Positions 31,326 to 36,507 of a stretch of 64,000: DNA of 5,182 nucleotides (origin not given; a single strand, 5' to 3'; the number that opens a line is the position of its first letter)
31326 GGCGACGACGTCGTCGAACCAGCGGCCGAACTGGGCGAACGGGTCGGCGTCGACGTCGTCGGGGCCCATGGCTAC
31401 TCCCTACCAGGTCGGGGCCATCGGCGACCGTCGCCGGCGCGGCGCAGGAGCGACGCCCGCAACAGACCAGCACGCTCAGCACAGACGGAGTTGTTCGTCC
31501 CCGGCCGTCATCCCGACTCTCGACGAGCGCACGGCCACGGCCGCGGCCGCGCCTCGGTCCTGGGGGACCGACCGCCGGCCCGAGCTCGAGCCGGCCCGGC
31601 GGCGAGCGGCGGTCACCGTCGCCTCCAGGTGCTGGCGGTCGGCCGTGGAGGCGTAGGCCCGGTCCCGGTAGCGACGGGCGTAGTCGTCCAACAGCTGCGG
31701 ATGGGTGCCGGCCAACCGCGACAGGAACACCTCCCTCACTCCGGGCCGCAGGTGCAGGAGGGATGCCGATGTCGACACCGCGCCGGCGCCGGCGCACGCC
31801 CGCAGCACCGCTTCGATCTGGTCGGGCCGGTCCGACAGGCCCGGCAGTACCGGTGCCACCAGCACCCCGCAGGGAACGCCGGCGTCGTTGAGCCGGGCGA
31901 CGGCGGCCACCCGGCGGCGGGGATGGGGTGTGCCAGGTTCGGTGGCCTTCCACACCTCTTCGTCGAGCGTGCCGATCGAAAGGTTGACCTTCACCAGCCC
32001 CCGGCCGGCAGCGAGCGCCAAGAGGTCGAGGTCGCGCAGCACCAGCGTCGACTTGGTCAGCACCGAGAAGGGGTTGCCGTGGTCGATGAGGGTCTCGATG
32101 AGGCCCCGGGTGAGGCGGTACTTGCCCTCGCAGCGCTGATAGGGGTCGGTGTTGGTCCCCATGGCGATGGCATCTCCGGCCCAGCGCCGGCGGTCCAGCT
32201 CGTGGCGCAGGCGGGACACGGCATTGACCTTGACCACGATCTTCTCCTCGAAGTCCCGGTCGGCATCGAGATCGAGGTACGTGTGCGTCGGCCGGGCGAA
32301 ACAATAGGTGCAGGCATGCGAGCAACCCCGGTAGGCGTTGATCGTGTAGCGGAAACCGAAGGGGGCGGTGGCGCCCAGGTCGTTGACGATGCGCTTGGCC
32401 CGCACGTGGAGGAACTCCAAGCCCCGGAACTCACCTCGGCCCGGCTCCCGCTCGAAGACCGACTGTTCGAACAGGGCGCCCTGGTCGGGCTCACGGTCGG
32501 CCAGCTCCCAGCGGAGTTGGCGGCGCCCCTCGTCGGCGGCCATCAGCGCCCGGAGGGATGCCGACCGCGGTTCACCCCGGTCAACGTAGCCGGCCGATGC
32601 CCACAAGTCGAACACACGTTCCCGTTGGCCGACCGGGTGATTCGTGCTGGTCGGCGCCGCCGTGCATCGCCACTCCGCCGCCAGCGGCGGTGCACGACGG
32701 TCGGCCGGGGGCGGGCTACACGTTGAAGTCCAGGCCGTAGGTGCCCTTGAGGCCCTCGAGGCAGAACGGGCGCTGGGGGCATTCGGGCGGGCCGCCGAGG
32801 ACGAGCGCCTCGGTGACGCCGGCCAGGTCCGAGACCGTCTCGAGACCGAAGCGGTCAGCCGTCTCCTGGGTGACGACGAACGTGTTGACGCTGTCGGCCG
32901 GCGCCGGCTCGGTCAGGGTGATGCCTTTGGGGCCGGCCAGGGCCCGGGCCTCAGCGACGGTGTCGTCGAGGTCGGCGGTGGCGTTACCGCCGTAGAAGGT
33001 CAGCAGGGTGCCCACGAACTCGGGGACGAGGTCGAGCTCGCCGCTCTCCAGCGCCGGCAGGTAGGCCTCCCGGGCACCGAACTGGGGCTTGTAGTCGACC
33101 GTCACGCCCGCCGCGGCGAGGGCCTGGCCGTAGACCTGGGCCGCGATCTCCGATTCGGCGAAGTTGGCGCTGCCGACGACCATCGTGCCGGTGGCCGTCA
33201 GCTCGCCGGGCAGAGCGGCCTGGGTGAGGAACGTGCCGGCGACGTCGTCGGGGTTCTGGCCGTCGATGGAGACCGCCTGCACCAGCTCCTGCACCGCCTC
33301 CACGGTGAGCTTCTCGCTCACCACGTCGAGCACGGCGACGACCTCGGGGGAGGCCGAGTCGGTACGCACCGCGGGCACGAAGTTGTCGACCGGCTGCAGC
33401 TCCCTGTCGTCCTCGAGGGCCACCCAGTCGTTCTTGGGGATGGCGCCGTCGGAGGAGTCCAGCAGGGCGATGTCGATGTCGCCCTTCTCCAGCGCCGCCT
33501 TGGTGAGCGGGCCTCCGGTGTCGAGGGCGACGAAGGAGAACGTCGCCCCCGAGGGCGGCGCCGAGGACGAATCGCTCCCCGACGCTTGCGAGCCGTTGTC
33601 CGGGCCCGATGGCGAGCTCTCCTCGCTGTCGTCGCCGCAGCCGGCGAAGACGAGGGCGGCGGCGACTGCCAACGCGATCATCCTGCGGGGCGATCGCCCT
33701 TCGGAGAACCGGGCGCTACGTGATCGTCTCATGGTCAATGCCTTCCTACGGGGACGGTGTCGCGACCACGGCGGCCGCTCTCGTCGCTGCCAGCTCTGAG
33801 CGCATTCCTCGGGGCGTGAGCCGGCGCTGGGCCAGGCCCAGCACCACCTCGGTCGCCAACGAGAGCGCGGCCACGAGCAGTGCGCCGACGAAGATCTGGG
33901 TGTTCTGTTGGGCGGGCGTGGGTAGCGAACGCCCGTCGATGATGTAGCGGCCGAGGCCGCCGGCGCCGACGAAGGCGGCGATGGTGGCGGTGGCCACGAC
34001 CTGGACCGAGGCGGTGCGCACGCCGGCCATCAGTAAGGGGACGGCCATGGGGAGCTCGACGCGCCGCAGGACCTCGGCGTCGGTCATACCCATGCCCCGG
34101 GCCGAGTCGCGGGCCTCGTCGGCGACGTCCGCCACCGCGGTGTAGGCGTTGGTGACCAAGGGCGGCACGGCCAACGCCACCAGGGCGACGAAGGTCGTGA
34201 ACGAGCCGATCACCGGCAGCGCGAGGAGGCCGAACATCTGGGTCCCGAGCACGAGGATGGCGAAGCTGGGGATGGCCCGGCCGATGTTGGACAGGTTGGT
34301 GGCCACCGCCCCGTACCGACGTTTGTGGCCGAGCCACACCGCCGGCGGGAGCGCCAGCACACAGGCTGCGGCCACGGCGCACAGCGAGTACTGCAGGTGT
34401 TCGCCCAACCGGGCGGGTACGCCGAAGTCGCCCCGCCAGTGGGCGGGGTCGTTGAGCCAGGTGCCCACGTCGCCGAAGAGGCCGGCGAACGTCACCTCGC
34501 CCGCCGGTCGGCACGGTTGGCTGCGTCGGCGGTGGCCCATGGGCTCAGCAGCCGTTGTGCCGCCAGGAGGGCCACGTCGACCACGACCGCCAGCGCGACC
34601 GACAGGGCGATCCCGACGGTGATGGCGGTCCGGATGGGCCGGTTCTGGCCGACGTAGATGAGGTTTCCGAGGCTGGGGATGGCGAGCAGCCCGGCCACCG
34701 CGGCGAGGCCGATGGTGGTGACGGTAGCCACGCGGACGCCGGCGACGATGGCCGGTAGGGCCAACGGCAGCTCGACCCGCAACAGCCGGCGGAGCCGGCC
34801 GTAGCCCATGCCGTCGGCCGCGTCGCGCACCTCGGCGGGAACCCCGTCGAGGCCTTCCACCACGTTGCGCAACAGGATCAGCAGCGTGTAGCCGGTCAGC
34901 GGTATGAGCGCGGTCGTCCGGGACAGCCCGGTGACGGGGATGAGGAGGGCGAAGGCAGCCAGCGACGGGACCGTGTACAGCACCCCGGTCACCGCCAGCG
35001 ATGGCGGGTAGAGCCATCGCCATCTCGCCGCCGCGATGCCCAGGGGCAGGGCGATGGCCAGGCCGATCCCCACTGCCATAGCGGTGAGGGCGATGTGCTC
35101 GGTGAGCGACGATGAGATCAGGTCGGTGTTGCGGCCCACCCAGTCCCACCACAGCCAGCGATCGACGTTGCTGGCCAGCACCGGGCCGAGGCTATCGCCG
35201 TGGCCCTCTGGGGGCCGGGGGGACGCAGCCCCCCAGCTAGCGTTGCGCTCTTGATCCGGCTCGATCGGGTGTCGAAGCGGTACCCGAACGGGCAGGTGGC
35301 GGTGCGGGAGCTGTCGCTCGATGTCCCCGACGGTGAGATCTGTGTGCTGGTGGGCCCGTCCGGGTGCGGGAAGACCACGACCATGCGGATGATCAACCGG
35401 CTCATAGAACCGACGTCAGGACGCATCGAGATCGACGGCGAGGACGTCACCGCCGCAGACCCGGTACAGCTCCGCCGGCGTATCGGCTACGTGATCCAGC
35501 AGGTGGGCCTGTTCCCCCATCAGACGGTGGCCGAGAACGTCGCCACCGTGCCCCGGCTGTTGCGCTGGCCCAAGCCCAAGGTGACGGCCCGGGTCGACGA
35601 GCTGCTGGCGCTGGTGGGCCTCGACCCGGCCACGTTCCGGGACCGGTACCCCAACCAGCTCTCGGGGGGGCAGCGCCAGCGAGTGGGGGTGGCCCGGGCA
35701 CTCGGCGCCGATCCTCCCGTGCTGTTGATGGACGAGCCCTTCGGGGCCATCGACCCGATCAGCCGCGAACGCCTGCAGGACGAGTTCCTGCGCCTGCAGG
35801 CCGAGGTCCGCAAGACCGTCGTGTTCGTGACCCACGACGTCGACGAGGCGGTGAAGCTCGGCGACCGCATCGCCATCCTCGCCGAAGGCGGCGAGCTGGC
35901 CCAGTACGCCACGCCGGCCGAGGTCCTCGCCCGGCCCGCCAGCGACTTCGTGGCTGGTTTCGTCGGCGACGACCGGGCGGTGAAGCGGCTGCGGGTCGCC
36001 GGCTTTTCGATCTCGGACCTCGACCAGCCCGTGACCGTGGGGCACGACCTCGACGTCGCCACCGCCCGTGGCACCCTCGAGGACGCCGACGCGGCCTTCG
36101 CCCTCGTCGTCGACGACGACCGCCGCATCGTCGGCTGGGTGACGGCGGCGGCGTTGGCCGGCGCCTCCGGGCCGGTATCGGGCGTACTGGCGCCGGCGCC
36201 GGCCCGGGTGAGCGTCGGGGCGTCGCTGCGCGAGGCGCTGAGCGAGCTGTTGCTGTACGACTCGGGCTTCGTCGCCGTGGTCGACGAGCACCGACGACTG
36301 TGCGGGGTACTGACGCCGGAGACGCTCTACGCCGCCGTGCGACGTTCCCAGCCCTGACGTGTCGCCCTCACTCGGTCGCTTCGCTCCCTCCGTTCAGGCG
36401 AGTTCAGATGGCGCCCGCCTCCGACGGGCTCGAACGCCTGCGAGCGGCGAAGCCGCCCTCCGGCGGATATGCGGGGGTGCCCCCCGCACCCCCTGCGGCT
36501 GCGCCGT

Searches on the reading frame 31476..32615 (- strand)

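Call 66: search_protein_families(library=pfam, proteins=[window:31476-32615:-], max_evalue=0.001)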
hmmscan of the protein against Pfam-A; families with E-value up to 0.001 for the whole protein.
window:31476-32615:- (379 aa): 1 family
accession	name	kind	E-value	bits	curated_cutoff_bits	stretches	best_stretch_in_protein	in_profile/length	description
PF04055.27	Radical_SAM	-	3.4e-15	57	29.5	1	92-263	1-157/166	Radical SAM superfamily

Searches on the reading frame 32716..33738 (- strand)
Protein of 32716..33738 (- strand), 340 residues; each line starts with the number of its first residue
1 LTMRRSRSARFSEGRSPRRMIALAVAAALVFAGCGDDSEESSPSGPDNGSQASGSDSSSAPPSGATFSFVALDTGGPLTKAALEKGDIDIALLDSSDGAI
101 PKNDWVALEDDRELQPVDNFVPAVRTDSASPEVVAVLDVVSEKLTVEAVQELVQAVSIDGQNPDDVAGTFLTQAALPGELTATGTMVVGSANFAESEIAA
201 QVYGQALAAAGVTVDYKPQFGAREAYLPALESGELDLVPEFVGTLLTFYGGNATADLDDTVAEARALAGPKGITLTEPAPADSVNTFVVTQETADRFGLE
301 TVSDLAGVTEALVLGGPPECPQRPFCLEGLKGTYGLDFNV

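Call 66: search_protein_families(library=pfam, proteins=[window:32716-33738:-], max_evalue=0.001)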
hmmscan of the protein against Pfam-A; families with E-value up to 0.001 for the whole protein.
window:32716-33738:- (340 aa): 1 family
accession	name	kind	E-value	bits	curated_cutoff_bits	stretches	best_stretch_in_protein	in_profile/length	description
PF04069.17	OpuAC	-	2.5e-41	142.4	21.2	2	185-337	2-146/257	Substrate binding domain of ABC-type glycine betaine transport system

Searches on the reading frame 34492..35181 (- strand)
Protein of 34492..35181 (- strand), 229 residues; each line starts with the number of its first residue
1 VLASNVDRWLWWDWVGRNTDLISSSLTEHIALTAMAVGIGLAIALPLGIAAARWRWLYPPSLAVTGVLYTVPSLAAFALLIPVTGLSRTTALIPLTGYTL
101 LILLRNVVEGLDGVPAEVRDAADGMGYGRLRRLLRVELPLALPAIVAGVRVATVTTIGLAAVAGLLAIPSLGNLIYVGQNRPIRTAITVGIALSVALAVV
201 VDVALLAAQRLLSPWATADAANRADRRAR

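Call 66: search_protein_families(library=pfam, proteins=[window:34492-35181:-], max_evalue=0.001)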
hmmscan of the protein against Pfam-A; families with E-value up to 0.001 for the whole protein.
window:34492-35181:- (229 aa): 1 family
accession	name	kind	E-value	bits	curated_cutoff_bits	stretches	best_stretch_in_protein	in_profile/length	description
PF00528.27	BPD_transp_1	-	3.5e-17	63.1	26.4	1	44-214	1-180/184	Binding-protein-dependent transport system inner membrane component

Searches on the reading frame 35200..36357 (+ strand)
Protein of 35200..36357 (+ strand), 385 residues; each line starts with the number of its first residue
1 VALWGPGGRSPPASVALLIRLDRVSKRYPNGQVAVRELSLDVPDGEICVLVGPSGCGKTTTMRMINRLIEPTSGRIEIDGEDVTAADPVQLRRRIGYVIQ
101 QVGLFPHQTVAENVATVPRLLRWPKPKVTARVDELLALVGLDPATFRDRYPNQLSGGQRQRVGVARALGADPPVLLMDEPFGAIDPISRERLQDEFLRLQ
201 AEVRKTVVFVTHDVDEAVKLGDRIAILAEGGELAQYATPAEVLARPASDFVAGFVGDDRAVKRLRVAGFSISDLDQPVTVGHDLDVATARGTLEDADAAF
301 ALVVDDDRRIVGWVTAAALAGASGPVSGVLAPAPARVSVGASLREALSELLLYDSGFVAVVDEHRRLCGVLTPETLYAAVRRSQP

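Call 66: search_protein_families(library=pfam, proteins=[window:35200-36357:+], max_evalue=0.001)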
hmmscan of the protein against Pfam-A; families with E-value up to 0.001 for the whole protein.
window:35200-36357:+ (385 aa): 6 families
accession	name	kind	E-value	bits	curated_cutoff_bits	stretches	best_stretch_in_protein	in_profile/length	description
PF00005.33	ABC_tran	-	1.6e-37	129.6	25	1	36-181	2-136/137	ABC transporter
PF00571.33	CBS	-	2.5e-10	40.9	24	1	275-320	7-52/57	CBS domain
PF13304.12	AAA_21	-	1.9e-05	25.3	27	0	150-213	234-299/304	AAA domain, putative AbiEii toxin, Type IV TA system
PF13604.12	AAA_30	-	0.00017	21.9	27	1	46-99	19-70/191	AAA domain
PF13191.12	AAA_16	-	0.00036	21.5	32.6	0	43-180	20-104/167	AAA ATPase domain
PF13401.12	AAA_22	-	0.00038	21.2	27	1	46-89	6-48/130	AAA domain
